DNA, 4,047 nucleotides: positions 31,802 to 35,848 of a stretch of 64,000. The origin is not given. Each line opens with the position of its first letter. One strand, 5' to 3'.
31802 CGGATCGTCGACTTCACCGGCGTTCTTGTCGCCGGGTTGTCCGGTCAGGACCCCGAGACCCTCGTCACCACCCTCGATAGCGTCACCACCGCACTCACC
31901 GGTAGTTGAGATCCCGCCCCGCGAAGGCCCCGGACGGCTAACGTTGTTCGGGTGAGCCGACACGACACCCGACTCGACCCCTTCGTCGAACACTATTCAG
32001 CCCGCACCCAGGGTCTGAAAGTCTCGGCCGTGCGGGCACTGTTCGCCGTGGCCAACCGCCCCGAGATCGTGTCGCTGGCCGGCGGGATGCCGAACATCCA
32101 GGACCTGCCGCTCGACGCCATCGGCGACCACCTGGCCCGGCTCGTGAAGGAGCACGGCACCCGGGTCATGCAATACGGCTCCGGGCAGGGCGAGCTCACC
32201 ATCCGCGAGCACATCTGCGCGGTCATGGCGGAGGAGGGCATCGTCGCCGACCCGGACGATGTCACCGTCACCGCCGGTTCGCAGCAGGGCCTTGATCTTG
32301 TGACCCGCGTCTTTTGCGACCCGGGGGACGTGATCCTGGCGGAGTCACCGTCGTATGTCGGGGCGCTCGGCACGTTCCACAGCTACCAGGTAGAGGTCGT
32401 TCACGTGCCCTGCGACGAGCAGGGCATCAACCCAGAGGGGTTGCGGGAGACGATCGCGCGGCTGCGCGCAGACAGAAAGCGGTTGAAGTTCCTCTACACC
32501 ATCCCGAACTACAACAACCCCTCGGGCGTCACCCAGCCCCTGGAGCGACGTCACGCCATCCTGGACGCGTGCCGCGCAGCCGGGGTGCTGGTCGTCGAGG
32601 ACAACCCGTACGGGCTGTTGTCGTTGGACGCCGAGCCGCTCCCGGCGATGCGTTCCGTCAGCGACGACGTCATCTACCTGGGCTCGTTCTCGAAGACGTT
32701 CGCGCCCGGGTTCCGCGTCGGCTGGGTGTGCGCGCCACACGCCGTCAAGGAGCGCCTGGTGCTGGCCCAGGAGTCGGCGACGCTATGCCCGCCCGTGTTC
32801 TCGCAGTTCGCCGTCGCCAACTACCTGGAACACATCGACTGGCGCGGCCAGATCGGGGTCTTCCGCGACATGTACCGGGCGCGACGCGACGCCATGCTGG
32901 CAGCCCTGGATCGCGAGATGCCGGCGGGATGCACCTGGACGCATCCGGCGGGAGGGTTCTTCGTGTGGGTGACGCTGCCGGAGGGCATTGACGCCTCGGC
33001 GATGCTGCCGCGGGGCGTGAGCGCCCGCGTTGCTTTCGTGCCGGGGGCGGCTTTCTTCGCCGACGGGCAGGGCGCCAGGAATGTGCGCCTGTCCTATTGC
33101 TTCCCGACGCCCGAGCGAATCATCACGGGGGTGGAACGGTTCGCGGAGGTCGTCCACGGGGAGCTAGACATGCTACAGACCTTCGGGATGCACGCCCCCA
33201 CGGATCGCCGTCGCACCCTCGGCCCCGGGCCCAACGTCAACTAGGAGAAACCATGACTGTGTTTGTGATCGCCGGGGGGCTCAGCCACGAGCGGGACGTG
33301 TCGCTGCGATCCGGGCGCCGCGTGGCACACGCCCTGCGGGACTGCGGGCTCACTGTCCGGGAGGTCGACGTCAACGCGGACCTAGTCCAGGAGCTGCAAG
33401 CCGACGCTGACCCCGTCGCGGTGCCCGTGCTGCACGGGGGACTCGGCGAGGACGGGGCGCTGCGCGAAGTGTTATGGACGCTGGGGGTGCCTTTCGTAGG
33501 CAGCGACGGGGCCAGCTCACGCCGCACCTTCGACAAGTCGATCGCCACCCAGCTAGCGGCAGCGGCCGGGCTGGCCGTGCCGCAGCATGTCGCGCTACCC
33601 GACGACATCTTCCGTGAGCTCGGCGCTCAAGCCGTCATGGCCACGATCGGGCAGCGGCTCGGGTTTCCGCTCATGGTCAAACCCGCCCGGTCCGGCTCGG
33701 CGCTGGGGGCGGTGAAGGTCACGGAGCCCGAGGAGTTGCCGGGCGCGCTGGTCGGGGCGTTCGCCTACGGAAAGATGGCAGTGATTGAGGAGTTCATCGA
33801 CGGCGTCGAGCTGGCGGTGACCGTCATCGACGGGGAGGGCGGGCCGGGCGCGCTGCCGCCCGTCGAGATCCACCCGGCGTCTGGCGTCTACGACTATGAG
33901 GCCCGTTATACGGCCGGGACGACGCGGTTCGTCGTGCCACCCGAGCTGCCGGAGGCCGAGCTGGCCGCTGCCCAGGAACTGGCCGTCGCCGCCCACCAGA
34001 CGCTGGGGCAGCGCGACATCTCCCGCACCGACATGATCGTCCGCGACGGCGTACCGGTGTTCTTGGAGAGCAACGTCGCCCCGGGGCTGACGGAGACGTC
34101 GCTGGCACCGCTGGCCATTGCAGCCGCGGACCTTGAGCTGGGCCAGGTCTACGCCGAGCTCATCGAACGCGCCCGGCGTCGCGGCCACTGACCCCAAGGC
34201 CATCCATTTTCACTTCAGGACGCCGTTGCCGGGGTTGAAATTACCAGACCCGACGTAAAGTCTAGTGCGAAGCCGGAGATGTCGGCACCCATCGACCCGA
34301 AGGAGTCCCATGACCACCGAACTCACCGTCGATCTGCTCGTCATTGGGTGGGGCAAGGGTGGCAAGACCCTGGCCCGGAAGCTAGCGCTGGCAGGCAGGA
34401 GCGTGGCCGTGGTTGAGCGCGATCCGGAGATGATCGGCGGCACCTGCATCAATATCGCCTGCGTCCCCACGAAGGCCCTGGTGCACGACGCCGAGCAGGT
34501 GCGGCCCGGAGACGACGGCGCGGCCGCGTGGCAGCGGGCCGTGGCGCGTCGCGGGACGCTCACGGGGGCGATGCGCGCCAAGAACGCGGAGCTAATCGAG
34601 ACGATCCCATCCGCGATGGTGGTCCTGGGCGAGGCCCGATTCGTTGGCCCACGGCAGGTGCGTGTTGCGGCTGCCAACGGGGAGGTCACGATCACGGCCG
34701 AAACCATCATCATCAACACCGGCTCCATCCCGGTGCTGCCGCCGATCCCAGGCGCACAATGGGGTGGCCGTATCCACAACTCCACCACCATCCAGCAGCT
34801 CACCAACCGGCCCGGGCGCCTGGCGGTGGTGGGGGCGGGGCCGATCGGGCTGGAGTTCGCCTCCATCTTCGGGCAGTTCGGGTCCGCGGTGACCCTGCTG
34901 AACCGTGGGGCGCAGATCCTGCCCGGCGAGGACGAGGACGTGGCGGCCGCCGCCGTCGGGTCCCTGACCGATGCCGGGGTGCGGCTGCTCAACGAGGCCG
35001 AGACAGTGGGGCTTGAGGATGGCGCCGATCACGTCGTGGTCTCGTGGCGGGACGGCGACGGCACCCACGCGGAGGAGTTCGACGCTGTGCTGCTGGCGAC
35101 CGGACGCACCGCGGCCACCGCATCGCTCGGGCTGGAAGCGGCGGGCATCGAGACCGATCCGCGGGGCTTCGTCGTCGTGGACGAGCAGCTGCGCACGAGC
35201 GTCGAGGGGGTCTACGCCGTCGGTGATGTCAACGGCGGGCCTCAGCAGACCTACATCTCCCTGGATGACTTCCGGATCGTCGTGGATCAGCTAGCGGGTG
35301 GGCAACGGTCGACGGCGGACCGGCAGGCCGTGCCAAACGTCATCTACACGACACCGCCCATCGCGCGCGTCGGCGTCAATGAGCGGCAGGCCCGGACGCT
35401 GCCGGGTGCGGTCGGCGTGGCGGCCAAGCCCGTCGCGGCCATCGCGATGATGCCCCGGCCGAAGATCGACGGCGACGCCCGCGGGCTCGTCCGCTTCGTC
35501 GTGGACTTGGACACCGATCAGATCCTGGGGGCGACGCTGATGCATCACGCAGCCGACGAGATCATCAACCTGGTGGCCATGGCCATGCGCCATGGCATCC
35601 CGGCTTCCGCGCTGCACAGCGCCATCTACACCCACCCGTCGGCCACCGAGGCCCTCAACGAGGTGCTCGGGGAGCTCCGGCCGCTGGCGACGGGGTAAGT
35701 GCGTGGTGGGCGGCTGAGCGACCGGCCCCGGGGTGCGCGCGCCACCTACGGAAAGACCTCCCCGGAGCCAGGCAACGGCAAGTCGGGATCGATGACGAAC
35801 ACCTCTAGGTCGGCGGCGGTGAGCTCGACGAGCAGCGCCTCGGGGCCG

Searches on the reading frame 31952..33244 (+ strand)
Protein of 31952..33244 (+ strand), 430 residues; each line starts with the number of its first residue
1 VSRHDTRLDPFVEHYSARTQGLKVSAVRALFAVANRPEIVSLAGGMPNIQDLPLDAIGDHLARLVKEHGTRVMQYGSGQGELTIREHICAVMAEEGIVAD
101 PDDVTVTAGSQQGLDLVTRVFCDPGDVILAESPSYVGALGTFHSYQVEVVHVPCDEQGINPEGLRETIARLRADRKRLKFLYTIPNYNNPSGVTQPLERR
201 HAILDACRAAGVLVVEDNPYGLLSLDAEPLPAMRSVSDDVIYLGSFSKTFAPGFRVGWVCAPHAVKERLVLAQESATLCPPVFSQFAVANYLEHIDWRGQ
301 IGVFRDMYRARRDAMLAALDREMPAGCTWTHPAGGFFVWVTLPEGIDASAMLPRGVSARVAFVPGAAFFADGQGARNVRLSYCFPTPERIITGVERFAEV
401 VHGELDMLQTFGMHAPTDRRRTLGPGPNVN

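Call 41: search_protein_families(library=pfam, proteins=[window:31952-33244:+], max_evalue=0.001)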
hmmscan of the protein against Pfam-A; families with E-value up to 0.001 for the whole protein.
window:31952-33244:+ (430 aa): 2 families
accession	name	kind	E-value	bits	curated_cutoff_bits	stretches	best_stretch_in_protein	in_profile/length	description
PF00155.27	Aminotran_1_2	-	1.3e-33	117.2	19.7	1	62-391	27-355/361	Aminotransferase class I and II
PF12897.13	Asp_aminotransf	-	1.2e-09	37.9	27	1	128-401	127-409/421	Aspartate amino-transferase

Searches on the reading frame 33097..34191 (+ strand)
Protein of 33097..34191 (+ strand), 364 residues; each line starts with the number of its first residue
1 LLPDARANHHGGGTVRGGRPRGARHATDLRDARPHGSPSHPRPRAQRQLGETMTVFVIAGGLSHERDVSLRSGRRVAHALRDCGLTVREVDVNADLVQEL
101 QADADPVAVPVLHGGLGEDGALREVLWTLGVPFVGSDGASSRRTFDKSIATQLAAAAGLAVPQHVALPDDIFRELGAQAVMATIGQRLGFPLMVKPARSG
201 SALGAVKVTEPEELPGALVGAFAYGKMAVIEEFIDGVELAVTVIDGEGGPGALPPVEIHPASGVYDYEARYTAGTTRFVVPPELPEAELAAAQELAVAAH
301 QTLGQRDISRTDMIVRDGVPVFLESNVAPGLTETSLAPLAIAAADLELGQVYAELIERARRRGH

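Call 41: search_protein_families(library=pfam, proteins=[window:33097-34191:+], max_evalue=0.001)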
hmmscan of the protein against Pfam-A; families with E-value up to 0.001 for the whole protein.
window:33097-34191:+ (364 aa): 3 families
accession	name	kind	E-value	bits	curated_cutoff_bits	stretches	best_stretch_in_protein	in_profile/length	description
PF07478.18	Dala_Dala_lig_C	-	5.8e-41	140.7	24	1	154-357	2-204/204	D-ala D-ala ligase C-terminus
PF01820.27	Dala_Dala_lig_N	-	1.5e-14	55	34.6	2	98-136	84-121/121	D-ala D-ala ligase N-terminus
PF02222.28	ATP-grasp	-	7.8e-06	26.1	27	1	172-317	13-151/179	ATP-grasp domain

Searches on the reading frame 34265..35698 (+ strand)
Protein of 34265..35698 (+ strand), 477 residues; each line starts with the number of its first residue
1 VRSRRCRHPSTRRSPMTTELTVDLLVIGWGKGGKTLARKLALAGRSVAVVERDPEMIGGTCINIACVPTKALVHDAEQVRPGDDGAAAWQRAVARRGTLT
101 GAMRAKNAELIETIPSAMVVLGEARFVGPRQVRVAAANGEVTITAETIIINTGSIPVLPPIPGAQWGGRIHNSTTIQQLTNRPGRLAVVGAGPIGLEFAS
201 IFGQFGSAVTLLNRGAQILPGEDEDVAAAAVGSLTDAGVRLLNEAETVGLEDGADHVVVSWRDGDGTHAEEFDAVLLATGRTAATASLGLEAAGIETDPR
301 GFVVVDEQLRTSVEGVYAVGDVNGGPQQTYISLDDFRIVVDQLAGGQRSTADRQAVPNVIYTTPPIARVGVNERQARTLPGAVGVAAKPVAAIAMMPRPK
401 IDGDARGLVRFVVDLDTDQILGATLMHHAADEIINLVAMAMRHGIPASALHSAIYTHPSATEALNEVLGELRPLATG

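Call 41: search_protein_families(library=pfam, proteins=[window:34265-35698:+], max_evalue=0.001)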
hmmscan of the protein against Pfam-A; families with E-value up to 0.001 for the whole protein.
window:34265-35698:+ (477 aa): 10 families
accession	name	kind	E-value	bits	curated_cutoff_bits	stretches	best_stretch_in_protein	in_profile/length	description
PF07992.20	Pyr_redox_2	-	3.1e-54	184.8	26.1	1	23-331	2-286/291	Pyridine nucleotide-disulphide oxidoreductase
PF02852.28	Pyr_redox_dim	-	7.5e-21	74.8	25.3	1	356-466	1-108/110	Pyridine nucleotide-disulphide oxidoreductase, dimerisation domain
PF00070.33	Pyr_redox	-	1.1e-18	68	22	1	185-258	1-78/82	Pyridine nucleotide-disulphide oxidoreductase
PF13738.12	Pyr_redox_3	-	8.5e-10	38.8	30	1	142-320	122-305/305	Pyridine nucleotide-disulphide oxidoreductase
PF13434.12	Lys_Orn_oxgnase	-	5.5e-05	22.9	21.3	1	132-199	134-204/339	L-lysine 6-monooxygenase/L-ornithine 5-monooxygenase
PF02254.24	TrkA_N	-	7.1e-05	23.5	23.8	0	25-57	2-34/116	TrkA-N domain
PF00890.30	FAD_binding_2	-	0.00021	21.1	20.4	0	23-280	1-202/414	FAD binding domain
PF02826.25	2-Hacid_dh_C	-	0.00024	21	25.1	0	172-217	25-70/178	D-isomer specific 2-hydroxyacid dehydrogenase, NAD binding domain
PF01266.30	DAO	-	0.0006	19.9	27.9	0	23-57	1-35/353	FAD dependent oxidoreductase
PF02737.24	3HCDH_N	-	0.00067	20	22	0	186-224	2-40/180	3-hydroxyacyl-CoA dehydrogenase, NAD binding domain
